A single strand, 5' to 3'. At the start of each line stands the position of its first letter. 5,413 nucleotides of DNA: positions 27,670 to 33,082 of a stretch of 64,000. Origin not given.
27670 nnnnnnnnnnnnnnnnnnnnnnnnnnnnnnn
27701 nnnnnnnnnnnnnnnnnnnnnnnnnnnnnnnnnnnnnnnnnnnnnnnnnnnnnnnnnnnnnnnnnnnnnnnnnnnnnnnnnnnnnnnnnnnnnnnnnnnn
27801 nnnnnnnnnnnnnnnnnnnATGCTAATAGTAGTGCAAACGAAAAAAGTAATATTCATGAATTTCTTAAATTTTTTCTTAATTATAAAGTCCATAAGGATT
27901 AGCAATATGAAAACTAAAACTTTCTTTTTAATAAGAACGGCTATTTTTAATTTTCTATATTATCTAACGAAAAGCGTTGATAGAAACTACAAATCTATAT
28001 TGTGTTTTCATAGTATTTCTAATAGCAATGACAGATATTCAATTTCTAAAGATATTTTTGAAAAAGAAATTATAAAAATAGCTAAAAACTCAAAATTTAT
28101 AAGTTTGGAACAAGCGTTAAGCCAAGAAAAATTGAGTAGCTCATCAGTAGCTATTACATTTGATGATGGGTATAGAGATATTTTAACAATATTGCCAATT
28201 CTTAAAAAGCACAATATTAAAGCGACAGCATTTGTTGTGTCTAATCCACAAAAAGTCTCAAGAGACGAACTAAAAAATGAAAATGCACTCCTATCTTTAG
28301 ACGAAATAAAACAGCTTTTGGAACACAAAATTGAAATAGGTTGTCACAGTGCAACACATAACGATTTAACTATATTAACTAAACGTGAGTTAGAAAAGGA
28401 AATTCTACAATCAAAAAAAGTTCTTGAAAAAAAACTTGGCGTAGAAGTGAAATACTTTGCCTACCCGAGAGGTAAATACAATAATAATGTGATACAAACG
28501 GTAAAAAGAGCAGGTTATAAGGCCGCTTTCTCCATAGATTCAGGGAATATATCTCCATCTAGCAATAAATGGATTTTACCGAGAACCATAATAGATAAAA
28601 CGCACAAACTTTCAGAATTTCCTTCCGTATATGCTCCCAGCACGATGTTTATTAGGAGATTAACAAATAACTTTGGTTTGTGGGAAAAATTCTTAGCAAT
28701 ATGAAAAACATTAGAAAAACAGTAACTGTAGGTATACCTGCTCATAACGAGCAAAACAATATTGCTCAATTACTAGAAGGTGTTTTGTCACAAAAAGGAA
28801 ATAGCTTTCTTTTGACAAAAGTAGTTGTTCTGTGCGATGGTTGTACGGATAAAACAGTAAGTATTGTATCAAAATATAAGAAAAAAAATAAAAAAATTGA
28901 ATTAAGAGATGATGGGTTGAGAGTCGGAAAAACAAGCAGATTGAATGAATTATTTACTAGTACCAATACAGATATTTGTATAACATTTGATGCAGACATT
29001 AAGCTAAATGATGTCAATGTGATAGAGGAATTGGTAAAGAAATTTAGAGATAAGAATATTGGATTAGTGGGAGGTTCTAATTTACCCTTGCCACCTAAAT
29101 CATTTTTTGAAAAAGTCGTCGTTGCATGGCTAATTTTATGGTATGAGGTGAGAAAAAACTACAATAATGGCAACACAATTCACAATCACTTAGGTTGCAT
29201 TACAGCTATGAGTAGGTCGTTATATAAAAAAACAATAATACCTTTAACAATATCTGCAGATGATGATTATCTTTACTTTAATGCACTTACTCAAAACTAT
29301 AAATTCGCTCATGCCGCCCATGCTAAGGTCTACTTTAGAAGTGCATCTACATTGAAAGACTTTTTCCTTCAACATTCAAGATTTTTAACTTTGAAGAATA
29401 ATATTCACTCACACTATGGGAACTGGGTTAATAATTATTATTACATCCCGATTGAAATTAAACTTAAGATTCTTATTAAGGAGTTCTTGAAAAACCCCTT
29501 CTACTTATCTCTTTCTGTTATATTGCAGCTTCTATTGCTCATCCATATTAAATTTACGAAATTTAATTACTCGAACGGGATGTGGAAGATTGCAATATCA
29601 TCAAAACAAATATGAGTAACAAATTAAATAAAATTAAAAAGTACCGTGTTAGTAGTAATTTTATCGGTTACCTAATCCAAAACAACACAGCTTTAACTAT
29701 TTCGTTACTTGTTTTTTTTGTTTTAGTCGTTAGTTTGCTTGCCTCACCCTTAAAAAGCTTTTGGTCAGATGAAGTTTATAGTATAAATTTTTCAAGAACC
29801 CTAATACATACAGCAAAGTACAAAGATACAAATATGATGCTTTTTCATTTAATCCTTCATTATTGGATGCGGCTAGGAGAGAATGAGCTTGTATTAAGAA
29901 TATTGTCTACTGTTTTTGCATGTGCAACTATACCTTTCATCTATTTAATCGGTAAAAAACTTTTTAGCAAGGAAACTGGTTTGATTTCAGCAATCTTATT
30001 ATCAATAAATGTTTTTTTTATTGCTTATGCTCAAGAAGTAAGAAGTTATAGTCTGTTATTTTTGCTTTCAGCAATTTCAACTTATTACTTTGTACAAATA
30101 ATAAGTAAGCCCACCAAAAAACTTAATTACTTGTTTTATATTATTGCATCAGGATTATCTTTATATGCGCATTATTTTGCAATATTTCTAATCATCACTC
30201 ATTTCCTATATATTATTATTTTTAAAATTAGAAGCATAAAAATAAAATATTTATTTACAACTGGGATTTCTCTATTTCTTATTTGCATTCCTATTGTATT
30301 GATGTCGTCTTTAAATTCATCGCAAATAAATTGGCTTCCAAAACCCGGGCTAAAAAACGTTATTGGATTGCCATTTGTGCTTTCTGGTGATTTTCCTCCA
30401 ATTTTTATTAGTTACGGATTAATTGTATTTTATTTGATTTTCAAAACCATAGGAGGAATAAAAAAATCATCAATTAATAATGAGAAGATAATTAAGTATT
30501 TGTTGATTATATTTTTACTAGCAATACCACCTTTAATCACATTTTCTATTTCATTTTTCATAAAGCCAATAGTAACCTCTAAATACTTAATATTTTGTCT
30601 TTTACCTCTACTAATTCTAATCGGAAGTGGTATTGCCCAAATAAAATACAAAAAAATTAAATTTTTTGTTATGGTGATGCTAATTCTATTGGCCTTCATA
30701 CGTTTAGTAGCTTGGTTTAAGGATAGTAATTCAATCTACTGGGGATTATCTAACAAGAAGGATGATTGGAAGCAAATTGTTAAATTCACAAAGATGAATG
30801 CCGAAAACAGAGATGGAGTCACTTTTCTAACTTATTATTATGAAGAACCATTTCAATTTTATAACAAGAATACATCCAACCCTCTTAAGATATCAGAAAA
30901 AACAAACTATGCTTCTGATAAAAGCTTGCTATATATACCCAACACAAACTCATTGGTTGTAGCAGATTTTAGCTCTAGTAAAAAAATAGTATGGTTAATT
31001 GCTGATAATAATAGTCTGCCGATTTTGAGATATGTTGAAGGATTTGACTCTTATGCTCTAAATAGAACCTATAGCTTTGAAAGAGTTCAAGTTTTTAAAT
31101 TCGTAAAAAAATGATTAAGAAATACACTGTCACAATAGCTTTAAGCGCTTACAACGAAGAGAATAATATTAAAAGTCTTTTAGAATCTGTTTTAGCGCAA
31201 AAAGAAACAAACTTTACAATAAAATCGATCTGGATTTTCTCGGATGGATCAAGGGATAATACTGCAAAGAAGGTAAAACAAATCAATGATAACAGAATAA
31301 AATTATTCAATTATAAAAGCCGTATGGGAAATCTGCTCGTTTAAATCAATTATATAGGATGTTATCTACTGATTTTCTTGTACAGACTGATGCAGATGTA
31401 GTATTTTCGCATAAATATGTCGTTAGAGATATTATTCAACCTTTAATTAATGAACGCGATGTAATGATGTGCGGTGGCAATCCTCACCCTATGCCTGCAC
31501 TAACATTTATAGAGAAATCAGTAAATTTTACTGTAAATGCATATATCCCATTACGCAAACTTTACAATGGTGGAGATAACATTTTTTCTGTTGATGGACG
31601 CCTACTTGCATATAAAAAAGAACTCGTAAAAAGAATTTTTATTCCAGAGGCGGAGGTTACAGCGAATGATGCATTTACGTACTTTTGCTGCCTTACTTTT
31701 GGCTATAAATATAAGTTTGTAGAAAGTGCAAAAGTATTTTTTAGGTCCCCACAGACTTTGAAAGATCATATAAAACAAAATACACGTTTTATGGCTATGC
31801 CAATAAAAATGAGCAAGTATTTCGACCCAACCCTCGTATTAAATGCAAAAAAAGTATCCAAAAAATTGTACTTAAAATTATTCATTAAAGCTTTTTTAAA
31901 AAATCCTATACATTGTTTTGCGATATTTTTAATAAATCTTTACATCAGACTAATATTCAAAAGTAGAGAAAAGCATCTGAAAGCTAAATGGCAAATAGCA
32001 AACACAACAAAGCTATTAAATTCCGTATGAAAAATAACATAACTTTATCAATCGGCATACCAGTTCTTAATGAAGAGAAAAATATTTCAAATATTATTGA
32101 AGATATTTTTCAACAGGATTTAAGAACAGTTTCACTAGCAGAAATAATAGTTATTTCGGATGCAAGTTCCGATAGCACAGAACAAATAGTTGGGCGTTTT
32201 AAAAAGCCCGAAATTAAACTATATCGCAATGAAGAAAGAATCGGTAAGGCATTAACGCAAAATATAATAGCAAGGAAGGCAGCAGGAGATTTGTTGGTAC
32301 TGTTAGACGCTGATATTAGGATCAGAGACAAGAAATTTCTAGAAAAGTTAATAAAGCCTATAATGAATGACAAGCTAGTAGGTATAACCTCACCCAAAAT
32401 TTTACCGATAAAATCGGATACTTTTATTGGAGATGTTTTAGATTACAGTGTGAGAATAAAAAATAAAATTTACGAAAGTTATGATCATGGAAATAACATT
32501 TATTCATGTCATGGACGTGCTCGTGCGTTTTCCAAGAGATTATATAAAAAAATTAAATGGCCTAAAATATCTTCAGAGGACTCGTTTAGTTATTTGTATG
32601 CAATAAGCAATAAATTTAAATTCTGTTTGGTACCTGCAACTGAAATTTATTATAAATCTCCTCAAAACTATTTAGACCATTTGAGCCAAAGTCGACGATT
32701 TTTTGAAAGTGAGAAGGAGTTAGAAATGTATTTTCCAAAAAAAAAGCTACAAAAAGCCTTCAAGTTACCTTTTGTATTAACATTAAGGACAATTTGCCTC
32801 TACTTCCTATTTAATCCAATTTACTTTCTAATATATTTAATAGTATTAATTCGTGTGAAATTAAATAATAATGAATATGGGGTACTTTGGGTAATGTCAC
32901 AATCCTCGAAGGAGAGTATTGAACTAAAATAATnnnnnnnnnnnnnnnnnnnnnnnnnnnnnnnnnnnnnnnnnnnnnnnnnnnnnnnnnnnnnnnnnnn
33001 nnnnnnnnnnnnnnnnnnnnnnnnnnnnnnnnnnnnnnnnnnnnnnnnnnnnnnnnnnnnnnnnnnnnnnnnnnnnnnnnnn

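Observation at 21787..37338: Fifteen-kb cell-surface glycan assembly locus built from fused and paralogous glycosyltransferases, headed by an excisionase-type HTH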

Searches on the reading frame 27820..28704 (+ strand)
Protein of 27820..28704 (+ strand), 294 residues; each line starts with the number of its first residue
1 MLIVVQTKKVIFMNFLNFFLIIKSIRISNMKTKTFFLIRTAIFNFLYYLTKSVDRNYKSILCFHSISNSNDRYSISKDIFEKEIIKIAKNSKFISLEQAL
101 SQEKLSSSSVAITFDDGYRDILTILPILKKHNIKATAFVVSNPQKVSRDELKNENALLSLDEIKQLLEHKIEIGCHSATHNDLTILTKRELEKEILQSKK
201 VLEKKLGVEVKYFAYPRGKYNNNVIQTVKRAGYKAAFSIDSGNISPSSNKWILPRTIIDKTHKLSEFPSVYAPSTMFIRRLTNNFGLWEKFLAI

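Call 3: search_protein_families(library=pfam, proteins=[window:27820-28704:+], max_evalue=0.01)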
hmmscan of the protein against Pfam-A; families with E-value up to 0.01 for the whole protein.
window:27820-28704:+ (294 aa): 3 families
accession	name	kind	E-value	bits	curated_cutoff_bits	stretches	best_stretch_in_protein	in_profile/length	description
PF01522.26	Polysacc_deac_1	-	9.5e-31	106.8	23.1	1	105-235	4-123/124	Polysaccharide deacetylase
PF03065.20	Glyco_hydro_57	-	4.8e-07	29.8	21.2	1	160-247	91-180/291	Glycosyl hydrolase family 57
PF10096.14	DUF2334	-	3e-05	24.2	26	1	120-237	17-144/203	Uncharacterized protein conserved in bacteria (DUF2334)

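Call 9: search_protein_families(library=ncbifam, proteins=[window:27820-28704:+], max_evalue=0.1)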
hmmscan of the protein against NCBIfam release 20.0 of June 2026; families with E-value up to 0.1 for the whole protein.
window:27820-28704:+ (294 aa): 14 families
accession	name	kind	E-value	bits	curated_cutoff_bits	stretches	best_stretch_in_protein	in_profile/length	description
TIGR03933.1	PIA_icaB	equivalog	4.8e-21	75.4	248.35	1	54-260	14-231/245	intercellular adhesin biosynthesis polysaccharide N-deacetylase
TIGR02764.1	spore_ybaN_pdaB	equivalog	1.2e-20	74.1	237.4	1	107-255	5-144/191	polysaccharide deacetylase family sporulation protein PdaB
TIGR03938.2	deacetyl_PgaB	equivalog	2.3e-18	65.8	321.9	2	59-178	4-143/621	poly-beta-1,6-N-acetyl-D-glucosamine N-deacetylase PgaB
TIGR02873.1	spore_ylxY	hypoth_equivalog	9.7e-16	57.8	391.5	1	116-235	95-202/268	probable sporulation protein, polysaccharide deacetylase family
TIGR02884.1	spore_pdaA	equivalog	1.3e-15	57.7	298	1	90-237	19-157/224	delta-lactam-biosynthetic de-N-acetylase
TIGR04243.1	nodulat_NodB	equivalog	2.7e-14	53.1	240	1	108-243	2-129/197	chitooligosaccharide deacetylase NodB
NF045821.1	PgAcgDacpgdA1_Bac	equivalog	8.6e-10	37.9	400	1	107-226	87-196/282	peptidoglycan-N-acetylglucosamine deacetylase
NF011177.0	PRK14582.1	equivalog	1.4e-08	33.5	923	1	192-268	227-302/671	poly-beta-1,6-N-acetyl-D-glucosamine N-deacetylase PgaB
NF045820.1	PgAcgDacpgdA_Strep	equivalog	7.9e-08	31.5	800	1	96-224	257-374/463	peptidoglycan-N-acetylglucosamine deacetylase PgdA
NF011176.0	PRK14581.1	equivalog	3.1e-06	25.6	1091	1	188-268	223-302/673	poly-beta-1,6-N-acetyl-D-glucosamine N-deacetylase PgaB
NF045822.1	PgAcgDacpgdA2_Bac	equivalog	5.5e-06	25.9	400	1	112-204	74-155/274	peptidoglycan-N-acetylglucosamine deacetylase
TIGR03006.1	pepcterm_polyde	equivalog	4.1e-05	22.8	276.2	1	119-238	34-144/272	XrtA system polysaccharide deacetylase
NF050820.1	PolSacchBiosHfsH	equivalog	0.0007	19.3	400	1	104-244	30-166/249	oligosaccharide deacetylase HfsH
NF011923.2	PRK15394.1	equivalog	0.065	12.5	382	0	163-232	93-166/294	4-deoxy-4-formamido-L-arabinose-phosphoundecaprenol deformylase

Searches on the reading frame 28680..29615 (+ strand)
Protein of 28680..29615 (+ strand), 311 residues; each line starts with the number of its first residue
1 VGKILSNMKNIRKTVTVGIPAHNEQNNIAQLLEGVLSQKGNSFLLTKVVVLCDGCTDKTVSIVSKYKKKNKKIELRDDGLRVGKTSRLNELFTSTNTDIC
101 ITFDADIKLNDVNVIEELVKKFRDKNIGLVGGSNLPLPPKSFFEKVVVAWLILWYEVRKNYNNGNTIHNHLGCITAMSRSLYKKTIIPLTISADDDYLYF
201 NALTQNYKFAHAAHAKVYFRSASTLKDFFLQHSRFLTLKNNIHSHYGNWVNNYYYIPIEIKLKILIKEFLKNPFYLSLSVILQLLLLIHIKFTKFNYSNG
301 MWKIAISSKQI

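Call 3: search_protein_families(library=pfam, proteins=[window:28680-29615:+], max_evalue=0.01)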
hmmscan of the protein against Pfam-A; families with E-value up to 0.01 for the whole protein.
window:28680-29615:+ (311 aa): 6 families
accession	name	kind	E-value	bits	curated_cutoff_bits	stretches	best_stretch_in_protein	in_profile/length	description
PF00535.33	Glycos_transf_2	-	9.2e-19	68.4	23.3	1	16-184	1-166/168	Glycosyl transferase family 2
PF13641.12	Glyco_tranf_2_3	-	1.6e-06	28.7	27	1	15-234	3-226/230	Glycosyltransferase like family 2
PF13506.12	Glyco_transf_21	-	0.00098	19.1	21.7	1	84-180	18-112/174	Glycosyl transferase family 21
PF13632.12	Glyco_trans_2_3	-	0.0033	17.7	27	1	104-240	6-144/198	Glycosyl transferase family group 2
PF02916.20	DNA_PPF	-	0.0079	17.1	25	0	6-42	54-90/116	DNA polymerase processivity factor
PF13704.12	Glyco_tranf_2_4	-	0.0091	16.9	27.5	0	45-106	19-81/98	Glycosyl transferase family 2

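Call 9: search_protein_families(library=ncbifam, proteins=[window:28680-29615:+], max_evalue=0.1)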
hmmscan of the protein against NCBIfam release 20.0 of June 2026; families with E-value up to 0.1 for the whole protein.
window:28680-29615:+ (311 aa): 18 families
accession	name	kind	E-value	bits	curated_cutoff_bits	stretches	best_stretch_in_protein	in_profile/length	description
TIGR03937.1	PgaC_IcaA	equivalog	6.5e-11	41.8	422.3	1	12-132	44-161/407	poly-beta-1,6-N-acetyl-D-glucosamine synthase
NF010496.0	PRK13915.1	equivalog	3.3e-08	33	262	1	5-131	24-152/307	glucosyl-3-phosphoglycerate synthase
TIGR03965.1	mycofact_glyco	equivalog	1.1e-06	27.8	280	1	12-137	73-194/467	mycofactocin biosynthesis glycosyltransferase MftF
TIGR03111.1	glyc2_xrt_Gpos1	hypoth_equivalog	4e-06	25.9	363.95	1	13-178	49-216/439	TIGR03111 family XrtG-associated glycosyltransferase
TIGR04242.1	nodulat_NodC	equivalog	5.5e-06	25.6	550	1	11-132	46-166/395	chitooligosaccharide synthase NodC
NF045692.1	OglycostaseCruG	equivalog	6.5e-06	25.3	600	1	13-131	41-161/386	2'-O-glycosyltransferase CruG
NF007482.0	PRK10073.1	equivalog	1.7e-05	24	423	1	8-75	1-65/334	glycosyltransferase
NF038302.1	EPS_HpsE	equivalog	2.5e-05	23.4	300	1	15-75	3-64/307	hormogonium polysaccharide biosynthesis glycosyltransferase HpsE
TIGR03469.1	HpnB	hypoth_equivalog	3.4e-05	23.1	379.25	1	12-156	43-193/386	hopene-associated glycosyltransferase HpnB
NF007986.1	PRK10714.1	equivalog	3.8e-05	22.8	529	1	13-131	6-123/316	undecaprenyl-phosphate 4-deoxy-4-formamido-L-arabinose transferase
NF047588.1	GlcsyltransPgfSStrep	equivalog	7.9e-05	22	500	1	15-124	3-112/308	glycosyltransferase PgfS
TIGR03472.1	HpnI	equivalog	0.00031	19.7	310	1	11-132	39-161/373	bacteriohopanetetrol glucosamine biosynthesis glycosyltransferase HpnI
NF041865.1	EpsU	equivalog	0.00075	18.6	700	1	11-110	37-136/394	exopolysaccharide biosynthesis GT2 family glycosyltransferase EpsU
NF047683.1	TeichurnBiosyTuaG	equivalog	0.0027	17.4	400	1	8-74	1-64/252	teichuronic acid biosynthesis protein TuaG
TIGR04283.1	glyco_like_mftF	equivalog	0.0028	17.3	182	1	16-69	2-52/221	TIGR04283 family arsenosugar biosynthesis glycosyltransferase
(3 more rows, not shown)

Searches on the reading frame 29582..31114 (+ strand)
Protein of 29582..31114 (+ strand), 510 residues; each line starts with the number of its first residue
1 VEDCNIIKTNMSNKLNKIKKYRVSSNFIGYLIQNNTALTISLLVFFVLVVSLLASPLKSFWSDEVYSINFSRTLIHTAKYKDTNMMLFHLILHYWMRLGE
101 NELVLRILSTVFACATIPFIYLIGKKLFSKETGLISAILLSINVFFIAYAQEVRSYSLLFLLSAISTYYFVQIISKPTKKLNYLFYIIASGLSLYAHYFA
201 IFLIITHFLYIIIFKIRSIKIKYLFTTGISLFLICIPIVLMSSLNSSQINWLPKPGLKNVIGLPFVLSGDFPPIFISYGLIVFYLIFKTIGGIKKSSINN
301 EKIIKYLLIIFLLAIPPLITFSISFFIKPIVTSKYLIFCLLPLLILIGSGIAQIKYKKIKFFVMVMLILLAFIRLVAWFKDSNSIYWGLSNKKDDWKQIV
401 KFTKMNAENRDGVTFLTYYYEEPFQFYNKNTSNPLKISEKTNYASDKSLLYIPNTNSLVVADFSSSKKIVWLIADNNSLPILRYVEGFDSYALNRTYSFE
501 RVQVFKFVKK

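Call 3: search_protein_families(library=pfam, proteins=[window:29582-31114:+], max_evalue=0.01)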
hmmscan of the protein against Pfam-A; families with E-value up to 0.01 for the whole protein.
window:29582-31114:+ (510 aa): 1 family
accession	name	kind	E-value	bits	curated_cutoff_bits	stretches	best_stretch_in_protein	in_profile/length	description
PF13231.12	PMT_2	-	1.3e-14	55.1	26.1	1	88-238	6-157/160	Dolichyl-phosphate-mannose-protein mannosyltransferase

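Call 9: search_protein_families(library=ncbifam, proteins=[window:29582-31114:+], max_evalue=0.1)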
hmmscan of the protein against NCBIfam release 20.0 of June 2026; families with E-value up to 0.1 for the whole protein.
window:29582-31114:+ (510 aa): 1 family
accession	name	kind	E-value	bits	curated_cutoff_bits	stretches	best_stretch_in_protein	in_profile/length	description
NF052499.1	MnslTaseMT1671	equivalog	4.1e-09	35.4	900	1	44-370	33-366/523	mannosyltransferase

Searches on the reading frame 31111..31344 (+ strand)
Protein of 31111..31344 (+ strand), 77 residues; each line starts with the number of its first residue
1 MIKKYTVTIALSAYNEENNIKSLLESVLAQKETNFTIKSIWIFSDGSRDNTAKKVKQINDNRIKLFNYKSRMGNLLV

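Call 4: search_protein_families(library=pfam, proteins=[window:31111-31344:+], max_evalue=0.01)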
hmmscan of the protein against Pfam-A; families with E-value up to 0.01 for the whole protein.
window:31111-31344:+ (77 aa): 2 families
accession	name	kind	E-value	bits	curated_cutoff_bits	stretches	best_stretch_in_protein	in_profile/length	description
PF00535.33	Glycos_transf_2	-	2.7e-09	37.6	23.3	1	9-67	2-59/168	Glycosyl transferase family 2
PF13704.12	Glyco_tranf_2_4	-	0.0058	17.5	27.5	1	22-70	5-50/98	Glycosyl transferase family 2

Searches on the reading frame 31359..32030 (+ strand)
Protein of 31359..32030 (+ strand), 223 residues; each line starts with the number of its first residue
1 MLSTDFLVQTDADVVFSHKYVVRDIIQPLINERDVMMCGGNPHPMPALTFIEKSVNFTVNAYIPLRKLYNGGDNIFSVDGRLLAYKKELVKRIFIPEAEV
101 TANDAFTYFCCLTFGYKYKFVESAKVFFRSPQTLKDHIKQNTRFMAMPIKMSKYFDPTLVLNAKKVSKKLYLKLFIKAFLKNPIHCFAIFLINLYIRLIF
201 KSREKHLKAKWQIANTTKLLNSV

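Call 4: search_protein_families(library=pfam, proteins=[window:31359-32030:+], max_evalue=0.01)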
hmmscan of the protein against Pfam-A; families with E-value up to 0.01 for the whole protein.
window:31359-32030:+ (223 aa): 1 family
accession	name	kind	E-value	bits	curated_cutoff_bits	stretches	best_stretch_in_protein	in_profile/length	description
PF13632.12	Glyco_trans_2_3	-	1.1e-05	25.8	27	1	11-194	6-180/198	Glycosyl transferase family group 2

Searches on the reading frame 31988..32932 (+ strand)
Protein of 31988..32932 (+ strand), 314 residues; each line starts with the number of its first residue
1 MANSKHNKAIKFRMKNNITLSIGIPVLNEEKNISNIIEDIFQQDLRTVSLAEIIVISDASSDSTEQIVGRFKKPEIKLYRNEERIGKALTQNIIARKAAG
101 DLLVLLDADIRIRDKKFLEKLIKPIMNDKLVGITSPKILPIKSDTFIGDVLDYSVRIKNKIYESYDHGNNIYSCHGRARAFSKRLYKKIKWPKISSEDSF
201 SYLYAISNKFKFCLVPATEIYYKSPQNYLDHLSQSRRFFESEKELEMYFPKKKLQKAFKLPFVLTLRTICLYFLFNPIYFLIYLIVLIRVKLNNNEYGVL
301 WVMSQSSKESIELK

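Call 4: search_protein_families(library=pfam, proteins=[window:31988-32932:+], max_evalue=0.01)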
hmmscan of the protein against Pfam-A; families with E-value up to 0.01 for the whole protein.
window:31988-32932:+ (314 aa): 6 families
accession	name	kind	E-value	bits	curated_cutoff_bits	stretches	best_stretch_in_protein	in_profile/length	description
PF00535.33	Glycos_transf_2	-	7.9e-22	78.4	23.3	1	21-189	1-167/168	Glycosyl transferase family 2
PF13641.12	Glyco_tranf_2_3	-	6.1e-10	39.9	27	1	21-232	4-221/230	Glycosyltransferase like family 2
PF10111.15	Glyco_tranf_2_2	-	3.6e-07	30.4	27.3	1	22-129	2-110/276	Glycosyltransferase like family 2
PF13632.12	Glyco_trans_2_3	-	8.2e-05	22.9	27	1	104-283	3-189/198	Glycosyl transferase family group 2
PF13704.12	Glyco_tranf_2_4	-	0.0009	20.1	27.5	1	36-109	6-81/98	Glycosyl transferase family 2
PF10830.13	DUF2553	-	0.0083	17.4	27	0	62-90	4-32/75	Protein of unknown function (DUF2553)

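Call 9: search_protein_families(library=ncbifam, proteins=[window:31988-32932:+], max_evalue=0.1)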
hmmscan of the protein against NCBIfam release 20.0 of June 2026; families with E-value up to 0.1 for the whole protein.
window:31988-32932:+ (314 aa): 21 families
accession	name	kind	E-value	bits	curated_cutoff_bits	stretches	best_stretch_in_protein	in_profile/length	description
TIGR04283.1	glyco_like_mftF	equivalog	1.1e-12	48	182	1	20-128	1-101/221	TIGR04283 family arsenosugar biosynthesis glycosyltransferase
TIGR03937.1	PgaC_IcaA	equivalog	3.5e-12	46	422.3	1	6-134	33-159/407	poly-beta-1,6-N-acetyl-D-glucosamine synthase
TIGR03965.1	mycofact_glyco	equivalog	4.9e-12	45.5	280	1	19-146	75-200/467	mycofactocin biosynthesis glycosyltransferase MftF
NF010496.0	PRK13915.1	equivalog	1.3e-11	44.2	262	1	13-131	26-148/307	glucosyl-3-phosphoglycerate synthase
NF007482.0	PRK10073.1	equivalog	6.8e-09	35.2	423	1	14-130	2-115/334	glycosyltransferase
NF047683.1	TeichurnBiosyTuaG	equivalog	1e-08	35.1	400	1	16-126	4-112/252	teichuronic acid biosynthesis protein TuaG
NF038302.1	EPS_HpsE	equivalog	1.7e-08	33.8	300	1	19-110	2-97/307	hormogonium polysaccharide biosynthesis glycosyltransferase HpsE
NF041875.1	EPS_EpsD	equivalog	5.6e-08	32.5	370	1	20-120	1-99/325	exopolysaccharide biosynthesis glycosyltransferase EpsD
NF053739.1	GlytfEpsEBac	equivalog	8.1e-07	28.3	450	1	21-120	4-102/265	glycosyltransferase EpsE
NF038299.1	EPS_HpsN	equivalog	4.5e-06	25.9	425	1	20-139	3-120/317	hormogonium polysaccharide biosynthesis glycosyltransferase HpsN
TIGR04182.1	glyco_TIGR04182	equivalog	4.7e-06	26.2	325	1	22-190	4-160/293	S-layer glycoprotein N-glycosyltransferase AglJ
NF041394.1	GtaseAglG_Halo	equivalog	2.7e-05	23.6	440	1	32-127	17-109/304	glucosyl-dolichyl phosphate glucuronosyltransferase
NF050050.1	ProtGlycPglI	equivalog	0.00014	21.3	500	1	19-123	3-106/306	GalNAc(5)-diNAcBac-PP-undecaprenol beta-1,3-glucosyltransferase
NF050819.1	PolSacchBiosHfsG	equivalog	0.00015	21.1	500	1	19-125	13-117/302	polysaccharide biosynthesis protein HfsG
NF045692.1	OglycostaseCruG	equivalog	0.00016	20.7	600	1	19-80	42-102/386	2'-O-glycosyltransferase CruG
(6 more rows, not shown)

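Call 60: search_solved_structures(query=window:31988-32932:+, max_evalue=0.01)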
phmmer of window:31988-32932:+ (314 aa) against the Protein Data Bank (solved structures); distinct sequences matched with E-value up to 0.01: 21.
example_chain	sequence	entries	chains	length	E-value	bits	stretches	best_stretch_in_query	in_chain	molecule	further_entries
6p61_A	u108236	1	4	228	2.9e-08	36.6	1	13-113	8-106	Glycosyltransferase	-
6yv7_B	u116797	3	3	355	1.8e-07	34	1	21-138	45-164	Glycosyl transferase, family 2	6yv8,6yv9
6yv7_A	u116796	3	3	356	1.9e-07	34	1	21-138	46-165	Glycosyl transferase, family 2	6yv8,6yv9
5tze_C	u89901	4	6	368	1.8e-06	30.7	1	20-114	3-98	Glycosyl transferase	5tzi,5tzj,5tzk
5tz8_A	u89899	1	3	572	2.4e-06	30.3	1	20-114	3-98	Glycosyl transferase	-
22ao_A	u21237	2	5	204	4.4e-06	29.4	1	21-126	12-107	GmaR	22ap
7pdo_A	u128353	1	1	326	1.2e-05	28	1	15-129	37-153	Glucosyl-3-phosphoglycerate synthase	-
7p5l_A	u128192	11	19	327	1.2e-05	28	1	15-129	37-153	Glucosyl-3-phosphoglycerate synthase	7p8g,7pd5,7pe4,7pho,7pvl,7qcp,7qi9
5eke_A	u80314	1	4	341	1.3e-05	27.9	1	11-112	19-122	Uncharacterized glycosyltransferase sll0501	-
5ekp_C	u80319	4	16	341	1.7e-05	27.5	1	11-112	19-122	Uncharacterized glycosyltransferase sll0501 | Glycosyltransferase sll0501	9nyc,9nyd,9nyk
9nye_A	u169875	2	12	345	1.7e-05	27.5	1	11-112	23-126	Glycosyltransferase sll0501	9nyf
5mlz_A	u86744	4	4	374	3.7e-05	26.4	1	17-135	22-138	Dolichol monophosphate mannose synthase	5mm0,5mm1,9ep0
5hea_A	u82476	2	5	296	0.00047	22.8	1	15-128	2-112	Putative glycosyltransferase (GalT1)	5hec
2z87_A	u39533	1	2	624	0.0015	21.1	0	20-136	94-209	Chondroitin synthase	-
2z86_A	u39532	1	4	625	0.0015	21.1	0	20-136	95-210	Chondroitin synthase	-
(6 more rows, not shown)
